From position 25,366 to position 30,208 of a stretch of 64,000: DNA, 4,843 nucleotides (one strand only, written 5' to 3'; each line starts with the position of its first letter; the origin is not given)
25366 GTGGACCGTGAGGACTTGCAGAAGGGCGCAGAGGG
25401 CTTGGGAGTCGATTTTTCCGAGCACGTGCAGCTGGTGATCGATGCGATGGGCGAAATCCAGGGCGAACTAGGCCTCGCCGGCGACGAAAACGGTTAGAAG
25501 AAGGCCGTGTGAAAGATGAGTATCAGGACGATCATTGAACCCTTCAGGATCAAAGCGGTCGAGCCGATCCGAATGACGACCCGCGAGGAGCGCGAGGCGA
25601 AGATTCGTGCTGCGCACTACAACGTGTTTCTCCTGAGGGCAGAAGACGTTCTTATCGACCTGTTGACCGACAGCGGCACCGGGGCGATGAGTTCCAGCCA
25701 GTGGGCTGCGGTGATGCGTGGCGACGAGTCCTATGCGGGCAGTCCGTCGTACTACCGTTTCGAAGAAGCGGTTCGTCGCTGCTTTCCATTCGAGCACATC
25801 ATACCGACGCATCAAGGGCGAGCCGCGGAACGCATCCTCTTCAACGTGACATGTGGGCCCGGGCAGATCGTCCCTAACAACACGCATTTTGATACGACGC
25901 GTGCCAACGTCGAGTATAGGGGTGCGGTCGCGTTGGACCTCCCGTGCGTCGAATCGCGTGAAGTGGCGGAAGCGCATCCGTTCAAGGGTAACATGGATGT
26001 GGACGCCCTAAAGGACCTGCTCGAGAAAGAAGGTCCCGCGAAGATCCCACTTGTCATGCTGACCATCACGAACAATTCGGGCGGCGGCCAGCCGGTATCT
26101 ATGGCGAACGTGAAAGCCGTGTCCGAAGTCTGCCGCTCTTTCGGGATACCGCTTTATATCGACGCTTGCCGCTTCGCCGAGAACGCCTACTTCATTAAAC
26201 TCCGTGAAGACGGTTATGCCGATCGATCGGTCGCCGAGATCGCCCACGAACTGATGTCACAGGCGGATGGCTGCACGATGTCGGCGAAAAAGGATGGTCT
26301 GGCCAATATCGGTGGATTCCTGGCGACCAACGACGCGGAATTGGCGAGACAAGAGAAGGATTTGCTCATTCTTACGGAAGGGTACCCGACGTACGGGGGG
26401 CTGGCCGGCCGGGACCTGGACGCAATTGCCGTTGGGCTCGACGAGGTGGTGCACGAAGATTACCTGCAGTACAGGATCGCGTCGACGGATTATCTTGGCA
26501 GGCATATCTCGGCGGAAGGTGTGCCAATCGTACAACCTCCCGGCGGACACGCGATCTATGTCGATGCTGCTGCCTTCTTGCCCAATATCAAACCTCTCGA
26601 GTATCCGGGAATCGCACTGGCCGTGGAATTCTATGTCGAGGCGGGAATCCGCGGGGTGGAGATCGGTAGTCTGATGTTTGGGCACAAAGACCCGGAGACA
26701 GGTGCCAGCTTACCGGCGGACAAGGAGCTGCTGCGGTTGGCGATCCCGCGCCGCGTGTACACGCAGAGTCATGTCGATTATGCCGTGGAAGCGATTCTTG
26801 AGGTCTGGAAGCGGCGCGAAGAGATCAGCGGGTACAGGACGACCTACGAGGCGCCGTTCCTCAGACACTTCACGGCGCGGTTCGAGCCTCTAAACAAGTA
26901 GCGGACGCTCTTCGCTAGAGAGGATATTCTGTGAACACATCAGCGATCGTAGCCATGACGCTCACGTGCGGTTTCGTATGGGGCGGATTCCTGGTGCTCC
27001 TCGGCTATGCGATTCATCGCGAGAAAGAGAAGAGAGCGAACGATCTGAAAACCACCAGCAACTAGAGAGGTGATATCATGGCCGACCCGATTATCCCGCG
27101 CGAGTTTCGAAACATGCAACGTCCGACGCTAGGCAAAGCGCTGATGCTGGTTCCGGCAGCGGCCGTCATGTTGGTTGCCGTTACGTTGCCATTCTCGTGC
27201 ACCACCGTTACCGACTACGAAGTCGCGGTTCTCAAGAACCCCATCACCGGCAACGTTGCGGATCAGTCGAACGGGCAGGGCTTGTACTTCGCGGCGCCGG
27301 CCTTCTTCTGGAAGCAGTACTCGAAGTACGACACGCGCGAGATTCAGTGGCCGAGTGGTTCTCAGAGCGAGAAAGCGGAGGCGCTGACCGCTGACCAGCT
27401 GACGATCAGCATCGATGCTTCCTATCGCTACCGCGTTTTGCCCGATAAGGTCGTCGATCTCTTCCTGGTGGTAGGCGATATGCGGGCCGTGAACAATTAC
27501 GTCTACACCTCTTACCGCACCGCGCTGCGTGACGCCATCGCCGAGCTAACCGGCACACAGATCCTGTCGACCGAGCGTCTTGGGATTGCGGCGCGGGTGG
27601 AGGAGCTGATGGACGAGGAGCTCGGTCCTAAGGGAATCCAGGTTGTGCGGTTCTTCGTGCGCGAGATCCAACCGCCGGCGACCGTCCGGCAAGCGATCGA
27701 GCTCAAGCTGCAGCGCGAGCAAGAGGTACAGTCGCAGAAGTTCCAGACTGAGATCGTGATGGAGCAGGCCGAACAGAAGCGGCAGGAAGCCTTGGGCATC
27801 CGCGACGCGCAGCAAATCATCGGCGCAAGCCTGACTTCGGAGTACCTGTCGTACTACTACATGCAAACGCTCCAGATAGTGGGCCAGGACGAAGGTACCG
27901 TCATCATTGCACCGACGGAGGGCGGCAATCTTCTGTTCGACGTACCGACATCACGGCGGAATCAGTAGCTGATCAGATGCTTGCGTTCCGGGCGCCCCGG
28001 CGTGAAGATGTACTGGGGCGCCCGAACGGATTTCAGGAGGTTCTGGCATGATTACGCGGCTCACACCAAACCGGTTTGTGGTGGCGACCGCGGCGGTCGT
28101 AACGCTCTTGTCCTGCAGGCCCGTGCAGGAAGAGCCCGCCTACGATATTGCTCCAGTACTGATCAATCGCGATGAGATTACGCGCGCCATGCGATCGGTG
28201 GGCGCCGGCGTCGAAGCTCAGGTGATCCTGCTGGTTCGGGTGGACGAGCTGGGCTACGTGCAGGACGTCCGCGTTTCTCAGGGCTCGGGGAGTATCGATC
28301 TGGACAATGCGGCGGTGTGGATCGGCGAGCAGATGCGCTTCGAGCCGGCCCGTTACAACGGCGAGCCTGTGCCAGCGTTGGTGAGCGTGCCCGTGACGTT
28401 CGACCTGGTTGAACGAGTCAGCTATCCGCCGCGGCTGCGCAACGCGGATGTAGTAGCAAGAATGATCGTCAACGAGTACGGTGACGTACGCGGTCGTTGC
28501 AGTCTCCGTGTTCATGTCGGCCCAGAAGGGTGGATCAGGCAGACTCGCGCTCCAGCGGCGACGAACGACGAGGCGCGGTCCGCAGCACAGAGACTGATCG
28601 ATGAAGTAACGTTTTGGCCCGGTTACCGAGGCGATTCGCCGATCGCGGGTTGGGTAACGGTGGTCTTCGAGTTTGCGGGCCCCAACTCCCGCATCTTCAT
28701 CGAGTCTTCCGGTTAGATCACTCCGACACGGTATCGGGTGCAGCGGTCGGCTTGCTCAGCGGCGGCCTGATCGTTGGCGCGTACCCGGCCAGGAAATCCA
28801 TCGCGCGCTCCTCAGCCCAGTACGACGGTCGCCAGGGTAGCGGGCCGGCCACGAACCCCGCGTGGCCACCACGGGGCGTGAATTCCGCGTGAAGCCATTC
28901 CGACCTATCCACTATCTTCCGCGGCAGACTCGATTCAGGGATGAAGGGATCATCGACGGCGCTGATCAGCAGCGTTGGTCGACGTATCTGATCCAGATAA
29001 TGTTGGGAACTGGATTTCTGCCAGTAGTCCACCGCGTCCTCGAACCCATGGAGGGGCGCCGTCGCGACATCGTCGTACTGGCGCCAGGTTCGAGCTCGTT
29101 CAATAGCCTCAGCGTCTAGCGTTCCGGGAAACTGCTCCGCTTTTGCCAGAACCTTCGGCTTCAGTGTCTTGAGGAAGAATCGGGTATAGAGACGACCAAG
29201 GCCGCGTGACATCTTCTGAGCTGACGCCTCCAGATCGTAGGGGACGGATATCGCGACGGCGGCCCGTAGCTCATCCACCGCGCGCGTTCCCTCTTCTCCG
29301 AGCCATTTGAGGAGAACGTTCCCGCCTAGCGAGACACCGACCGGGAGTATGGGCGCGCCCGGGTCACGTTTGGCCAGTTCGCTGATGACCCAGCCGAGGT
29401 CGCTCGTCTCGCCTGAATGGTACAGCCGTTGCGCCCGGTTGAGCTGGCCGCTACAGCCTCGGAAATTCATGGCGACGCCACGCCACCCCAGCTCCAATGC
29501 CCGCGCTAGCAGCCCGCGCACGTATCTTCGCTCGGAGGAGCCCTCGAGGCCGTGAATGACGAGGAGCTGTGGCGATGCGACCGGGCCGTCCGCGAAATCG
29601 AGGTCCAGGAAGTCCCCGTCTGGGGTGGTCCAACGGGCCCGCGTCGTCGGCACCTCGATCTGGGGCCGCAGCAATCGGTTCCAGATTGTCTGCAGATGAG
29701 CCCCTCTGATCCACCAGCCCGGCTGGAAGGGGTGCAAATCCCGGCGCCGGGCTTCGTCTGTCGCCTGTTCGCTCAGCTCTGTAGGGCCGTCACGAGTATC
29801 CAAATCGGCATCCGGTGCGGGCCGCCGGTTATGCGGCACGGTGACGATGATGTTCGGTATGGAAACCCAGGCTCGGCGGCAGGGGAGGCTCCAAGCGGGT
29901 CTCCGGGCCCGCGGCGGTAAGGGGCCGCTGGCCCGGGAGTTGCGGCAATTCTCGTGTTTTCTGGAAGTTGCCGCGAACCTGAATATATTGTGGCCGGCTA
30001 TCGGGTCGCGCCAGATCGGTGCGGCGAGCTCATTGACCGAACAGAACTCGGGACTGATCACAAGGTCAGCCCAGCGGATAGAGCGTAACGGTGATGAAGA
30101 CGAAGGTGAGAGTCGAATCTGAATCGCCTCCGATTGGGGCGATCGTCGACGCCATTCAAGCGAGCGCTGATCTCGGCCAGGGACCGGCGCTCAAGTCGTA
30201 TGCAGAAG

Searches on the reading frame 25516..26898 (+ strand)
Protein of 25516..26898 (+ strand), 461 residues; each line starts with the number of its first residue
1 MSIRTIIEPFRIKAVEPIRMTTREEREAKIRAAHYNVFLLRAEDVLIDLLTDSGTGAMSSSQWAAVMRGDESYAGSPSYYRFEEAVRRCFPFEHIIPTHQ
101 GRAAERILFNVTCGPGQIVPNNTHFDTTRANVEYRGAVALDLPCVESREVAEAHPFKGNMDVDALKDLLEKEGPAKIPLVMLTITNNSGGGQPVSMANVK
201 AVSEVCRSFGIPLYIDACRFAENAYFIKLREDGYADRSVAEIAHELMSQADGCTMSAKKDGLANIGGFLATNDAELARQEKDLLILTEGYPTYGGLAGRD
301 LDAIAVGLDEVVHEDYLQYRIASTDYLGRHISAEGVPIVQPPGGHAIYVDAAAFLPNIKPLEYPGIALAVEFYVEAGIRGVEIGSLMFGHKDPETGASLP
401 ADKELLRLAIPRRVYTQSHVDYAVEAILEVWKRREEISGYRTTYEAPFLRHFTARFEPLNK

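Call 57: search_protein_families(library=pfam, proteins=[window:25516-26898:+], max_evalue=0.001)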
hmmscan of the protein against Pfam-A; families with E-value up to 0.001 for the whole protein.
window:25516-26898:+ (461 aa): 2 families
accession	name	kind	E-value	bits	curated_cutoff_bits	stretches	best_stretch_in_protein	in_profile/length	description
PF01212.27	Beta_elim_lyase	-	6.9e-78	262.3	27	1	48-424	1-286/288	Beta-eliminating lyase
PF05889.19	SepSecS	-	0.00072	18.8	21.1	0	160-260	139-239/389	O-phosphoseryl-tRNA(Sec) selenium transferase, SepSecS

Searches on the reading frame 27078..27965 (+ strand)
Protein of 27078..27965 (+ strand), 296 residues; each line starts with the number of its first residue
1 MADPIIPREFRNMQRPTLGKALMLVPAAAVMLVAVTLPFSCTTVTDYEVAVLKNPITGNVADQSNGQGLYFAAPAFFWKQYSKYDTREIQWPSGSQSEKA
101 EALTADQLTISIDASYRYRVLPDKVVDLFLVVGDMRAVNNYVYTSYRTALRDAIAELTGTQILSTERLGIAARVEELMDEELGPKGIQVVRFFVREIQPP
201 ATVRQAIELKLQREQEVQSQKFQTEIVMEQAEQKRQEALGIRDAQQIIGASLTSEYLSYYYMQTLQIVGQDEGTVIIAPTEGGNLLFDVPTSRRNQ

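Call 57: search_protein_families(library=pfam, proteins=[window:27078-27965:+], max_evalue=0.001)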
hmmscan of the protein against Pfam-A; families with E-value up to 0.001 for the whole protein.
window:27078-27965:+ (296 aa): 1 family
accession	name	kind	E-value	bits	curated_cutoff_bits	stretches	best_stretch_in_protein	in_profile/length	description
PF01145.31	Band_7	-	1.1e-25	91.1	23.6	1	44-232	3-168/176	SPFH domain / Band 7 family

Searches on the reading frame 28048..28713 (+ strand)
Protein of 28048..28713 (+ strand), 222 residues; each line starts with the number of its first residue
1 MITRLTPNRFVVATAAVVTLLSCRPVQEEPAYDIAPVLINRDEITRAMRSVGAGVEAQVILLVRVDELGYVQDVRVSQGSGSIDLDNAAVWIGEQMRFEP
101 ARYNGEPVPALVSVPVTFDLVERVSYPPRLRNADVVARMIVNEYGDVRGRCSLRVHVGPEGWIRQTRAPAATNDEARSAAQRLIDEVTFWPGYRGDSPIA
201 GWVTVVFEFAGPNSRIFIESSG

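Call 57: search_protein_families(library=pfam, proteins=[window:28048-28713:+], max_evalue=0.001)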
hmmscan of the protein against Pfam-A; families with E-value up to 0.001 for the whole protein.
window:28048-28713:+ (222 aa): 1 family
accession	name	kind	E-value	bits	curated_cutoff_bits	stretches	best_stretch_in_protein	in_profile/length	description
PF03544.19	TonB_C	-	2.3e-15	57.2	24.6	1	53-120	12-79/79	Gram-negative bacterial TonB protein C-terminal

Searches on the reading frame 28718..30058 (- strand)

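Call 58: search_protein_families(library=pfam, proteins=[window:28718-30058:-], max_evalue=0.001)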
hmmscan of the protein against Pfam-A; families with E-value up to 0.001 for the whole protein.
window:28718-30058:- (446 aa): 2 families
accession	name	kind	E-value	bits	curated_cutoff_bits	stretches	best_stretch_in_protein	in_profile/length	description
PF00561.26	Abhydrolase_1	-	4e-15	56.6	25.8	1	165-380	3-219/245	alpha/beta hydrolase fold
PF12146.15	Hydrolase_4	-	4.9e-05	23.2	27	1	165-376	7-208/239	Serine aminopeptidase, S33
